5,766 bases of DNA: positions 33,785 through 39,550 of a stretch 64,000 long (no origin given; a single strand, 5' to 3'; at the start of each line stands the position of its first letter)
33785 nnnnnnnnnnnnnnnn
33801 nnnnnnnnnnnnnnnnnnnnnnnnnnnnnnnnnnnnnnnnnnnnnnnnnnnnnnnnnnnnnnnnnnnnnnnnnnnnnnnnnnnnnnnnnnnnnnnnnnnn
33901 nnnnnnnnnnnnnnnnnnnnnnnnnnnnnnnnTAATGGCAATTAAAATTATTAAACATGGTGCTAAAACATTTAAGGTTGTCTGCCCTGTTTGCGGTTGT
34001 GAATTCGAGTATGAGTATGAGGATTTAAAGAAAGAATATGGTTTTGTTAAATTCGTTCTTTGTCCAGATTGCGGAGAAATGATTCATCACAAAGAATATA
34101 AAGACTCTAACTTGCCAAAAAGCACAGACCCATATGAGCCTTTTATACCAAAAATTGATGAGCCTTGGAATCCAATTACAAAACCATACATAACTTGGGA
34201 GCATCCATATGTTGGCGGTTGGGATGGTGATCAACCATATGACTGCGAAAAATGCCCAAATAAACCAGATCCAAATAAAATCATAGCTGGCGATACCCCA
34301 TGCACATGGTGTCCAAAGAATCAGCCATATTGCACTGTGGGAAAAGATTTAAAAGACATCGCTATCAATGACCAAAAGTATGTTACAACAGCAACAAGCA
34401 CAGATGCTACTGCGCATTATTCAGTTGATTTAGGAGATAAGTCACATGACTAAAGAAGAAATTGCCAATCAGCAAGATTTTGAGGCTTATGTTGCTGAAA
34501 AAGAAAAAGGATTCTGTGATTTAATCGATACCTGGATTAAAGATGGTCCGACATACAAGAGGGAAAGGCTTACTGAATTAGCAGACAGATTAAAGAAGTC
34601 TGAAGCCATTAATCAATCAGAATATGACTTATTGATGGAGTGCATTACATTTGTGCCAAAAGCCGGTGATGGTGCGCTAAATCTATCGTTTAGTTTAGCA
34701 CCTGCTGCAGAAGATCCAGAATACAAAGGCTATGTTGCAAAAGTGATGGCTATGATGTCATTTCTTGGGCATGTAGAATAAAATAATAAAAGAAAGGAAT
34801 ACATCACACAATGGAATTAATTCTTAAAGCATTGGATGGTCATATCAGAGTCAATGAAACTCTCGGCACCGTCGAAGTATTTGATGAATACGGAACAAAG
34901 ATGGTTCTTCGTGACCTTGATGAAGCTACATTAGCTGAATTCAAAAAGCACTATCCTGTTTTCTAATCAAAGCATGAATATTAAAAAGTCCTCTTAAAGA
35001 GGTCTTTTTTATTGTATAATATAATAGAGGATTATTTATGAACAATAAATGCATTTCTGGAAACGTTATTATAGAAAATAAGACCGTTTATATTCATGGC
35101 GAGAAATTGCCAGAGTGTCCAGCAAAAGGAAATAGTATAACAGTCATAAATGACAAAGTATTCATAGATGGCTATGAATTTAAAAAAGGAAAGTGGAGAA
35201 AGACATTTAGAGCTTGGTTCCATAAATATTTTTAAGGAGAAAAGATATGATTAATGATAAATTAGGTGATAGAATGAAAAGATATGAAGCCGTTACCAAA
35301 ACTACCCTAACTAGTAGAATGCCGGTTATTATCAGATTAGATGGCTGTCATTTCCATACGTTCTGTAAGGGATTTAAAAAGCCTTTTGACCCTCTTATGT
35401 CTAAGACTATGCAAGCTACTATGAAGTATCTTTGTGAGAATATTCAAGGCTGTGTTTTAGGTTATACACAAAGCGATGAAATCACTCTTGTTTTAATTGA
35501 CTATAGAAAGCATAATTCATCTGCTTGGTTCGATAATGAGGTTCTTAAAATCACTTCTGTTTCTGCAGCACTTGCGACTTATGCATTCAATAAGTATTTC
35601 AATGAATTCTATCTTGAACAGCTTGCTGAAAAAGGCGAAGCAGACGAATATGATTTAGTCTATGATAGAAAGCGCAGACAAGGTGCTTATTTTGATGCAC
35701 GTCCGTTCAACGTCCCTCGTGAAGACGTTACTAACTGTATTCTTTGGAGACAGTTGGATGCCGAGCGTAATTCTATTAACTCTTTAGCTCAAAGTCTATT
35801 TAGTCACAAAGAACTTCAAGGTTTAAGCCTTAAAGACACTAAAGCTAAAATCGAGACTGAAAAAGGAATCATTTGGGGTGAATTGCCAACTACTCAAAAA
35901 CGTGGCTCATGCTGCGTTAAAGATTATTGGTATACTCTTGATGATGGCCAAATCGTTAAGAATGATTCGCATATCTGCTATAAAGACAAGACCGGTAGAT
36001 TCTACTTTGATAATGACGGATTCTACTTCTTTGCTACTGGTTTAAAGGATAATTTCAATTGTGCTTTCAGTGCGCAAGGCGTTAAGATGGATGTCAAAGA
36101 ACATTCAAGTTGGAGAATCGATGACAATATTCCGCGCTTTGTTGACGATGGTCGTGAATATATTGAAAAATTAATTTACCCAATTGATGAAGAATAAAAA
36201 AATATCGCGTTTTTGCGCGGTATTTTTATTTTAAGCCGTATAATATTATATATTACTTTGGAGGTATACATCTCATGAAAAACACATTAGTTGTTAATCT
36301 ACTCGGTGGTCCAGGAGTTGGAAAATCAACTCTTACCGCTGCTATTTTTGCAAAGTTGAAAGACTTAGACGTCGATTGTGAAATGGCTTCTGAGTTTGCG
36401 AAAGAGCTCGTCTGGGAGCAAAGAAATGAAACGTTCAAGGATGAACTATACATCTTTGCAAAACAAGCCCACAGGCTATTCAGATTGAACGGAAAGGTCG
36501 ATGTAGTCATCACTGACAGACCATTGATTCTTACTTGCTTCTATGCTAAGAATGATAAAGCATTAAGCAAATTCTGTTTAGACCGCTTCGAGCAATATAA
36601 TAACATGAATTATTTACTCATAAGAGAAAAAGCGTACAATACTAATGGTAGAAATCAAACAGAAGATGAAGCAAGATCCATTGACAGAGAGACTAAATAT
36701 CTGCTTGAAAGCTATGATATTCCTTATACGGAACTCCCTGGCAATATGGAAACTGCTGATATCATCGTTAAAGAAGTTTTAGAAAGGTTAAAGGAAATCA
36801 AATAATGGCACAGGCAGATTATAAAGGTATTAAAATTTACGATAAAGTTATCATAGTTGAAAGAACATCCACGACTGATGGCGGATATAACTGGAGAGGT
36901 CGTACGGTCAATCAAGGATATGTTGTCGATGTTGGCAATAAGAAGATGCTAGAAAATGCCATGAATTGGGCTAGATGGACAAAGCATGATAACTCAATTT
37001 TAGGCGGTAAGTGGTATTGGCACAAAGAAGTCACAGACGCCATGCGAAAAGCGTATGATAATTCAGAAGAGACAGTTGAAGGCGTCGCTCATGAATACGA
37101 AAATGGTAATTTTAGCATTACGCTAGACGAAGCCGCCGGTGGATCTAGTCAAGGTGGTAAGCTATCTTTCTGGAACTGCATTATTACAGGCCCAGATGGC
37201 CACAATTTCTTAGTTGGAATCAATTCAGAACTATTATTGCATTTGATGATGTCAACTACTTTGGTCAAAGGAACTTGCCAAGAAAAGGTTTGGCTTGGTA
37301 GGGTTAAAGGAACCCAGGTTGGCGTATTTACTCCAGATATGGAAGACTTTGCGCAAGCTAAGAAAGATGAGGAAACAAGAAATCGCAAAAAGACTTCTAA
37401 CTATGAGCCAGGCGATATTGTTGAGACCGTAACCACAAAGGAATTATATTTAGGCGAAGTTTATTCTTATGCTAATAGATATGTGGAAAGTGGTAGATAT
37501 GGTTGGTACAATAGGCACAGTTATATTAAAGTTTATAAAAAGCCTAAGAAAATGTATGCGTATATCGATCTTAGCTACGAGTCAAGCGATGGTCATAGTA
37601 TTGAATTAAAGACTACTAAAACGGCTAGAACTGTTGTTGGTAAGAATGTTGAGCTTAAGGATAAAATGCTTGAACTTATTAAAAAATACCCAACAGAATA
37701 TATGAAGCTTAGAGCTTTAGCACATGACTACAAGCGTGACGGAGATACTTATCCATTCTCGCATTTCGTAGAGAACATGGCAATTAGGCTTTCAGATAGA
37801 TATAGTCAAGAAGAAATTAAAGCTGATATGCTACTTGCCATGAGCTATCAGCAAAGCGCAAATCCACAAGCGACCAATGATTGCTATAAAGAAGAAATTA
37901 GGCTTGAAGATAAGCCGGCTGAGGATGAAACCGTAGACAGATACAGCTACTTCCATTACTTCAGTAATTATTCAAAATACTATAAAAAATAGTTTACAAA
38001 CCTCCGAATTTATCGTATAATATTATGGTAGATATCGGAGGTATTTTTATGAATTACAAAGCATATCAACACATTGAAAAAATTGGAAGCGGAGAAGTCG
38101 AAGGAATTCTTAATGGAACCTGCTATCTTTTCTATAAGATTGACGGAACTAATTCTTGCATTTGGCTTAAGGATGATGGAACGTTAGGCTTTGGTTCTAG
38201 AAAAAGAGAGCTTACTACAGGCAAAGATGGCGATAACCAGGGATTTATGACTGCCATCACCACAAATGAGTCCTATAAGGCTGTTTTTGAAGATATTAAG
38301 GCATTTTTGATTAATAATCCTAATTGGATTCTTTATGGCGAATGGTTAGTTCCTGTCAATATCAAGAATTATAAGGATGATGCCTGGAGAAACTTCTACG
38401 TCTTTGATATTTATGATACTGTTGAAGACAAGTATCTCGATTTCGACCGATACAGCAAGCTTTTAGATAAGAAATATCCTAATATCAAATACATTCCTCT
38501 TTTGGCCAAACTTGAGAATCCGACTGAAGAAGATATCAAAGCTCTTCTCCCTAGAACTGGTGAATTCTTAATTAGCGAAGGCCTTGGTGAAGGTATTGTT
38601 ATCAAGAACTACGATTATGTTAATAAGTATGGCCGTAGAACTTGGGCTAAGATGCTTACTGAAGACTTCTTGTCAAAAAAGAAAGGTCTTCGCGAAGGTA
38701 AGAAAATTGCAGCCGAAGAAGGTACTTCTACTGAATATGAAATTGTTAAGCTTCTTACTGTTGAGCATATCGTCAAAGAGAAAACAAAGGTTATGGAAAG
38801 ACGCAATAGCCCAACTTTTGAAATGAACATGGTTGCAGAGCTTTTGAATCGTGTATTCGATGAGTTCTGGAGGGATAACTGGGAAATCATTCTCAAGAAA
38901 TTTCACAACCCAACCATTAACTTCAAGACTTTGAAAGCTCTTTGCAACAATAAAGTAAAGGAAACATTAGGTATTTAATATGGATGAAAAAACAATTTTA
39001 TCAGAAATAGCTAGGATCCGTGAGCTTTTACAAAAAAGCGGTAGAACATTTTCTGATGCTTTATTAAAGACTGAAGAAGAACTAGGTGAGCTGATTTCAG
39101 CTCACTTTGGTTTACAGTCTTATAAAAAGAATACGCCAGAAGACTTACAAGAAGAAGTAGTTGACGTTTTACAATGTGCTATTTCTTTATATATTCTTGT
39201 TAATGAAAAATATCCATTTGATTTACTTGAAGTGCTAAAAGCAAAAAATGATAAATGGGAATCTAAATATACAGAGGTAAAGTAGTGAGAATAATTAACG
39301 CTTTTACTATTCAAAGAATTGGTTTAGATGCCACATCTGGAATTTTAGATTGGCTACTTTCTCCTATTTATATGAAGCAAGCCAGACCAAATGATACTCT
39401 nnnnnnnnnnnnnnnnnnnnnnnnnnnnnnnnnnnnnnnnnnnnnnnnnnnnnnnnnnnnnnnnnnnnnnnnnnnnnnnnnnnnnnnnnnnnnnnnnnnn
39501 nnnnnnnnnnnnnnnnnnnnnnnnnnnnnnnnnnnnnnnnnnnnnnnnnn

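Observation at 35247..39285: Contiguous tRNA/RNA-repair module: Thg1-like 3'-5' polymerase - P-loop kinase - 395-aa unknown - Rnl2-like RNA ligase - MazG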

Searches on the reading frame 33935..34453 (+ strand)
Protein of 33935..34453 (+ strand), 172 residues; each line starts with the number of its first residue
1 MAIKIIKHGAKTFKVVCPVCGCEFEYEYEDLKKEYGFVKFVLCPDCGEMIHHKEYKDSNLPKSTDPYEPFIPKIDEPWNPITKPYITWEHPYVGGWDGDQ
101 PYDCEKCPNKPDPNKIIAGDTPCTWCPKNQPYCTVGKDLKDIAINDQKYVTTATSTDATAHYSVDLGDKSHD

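Call 3: search_protein_families(library=pfam, proteins=[window:33935-34453:+], max_evalue=0.01)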
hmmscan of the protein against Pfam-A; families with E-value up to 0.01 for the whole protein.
window:33935-34453:+ (172 aa): 1 family
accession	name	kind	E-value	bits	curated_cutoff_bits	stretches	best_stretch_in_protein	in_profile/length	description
PF05876.18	GpA_ATPase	-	0.00015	22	25.6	1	11-56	191-239/247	Phage terminase large subunit gpA, ATPase domain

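Call 4: search_protein_families(library=phrogs, proteins=[window:33935-34453:+], max_evalue=0.001)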
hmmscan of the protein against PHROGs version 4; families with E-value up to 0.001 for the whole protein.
window:33935-34453:+ (172 aa): 2 families
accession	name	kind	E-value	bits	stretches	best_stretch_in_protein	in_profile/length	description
phrog_2834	-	unknown function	2.6e-05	25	1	4-54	4-63/78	-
phrog_15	-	head and packaging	8.7e-05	22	1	13-59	564-615/1330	terminase large subunit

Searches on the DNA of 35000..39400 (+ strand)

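Call 5: search_dna_similar(query=window:35000-39400:+, collection=phages, mode=near, max_rows=20)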
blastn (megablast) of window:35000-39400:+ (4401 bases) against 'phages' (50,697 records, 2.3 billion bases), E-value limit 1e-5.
No match.
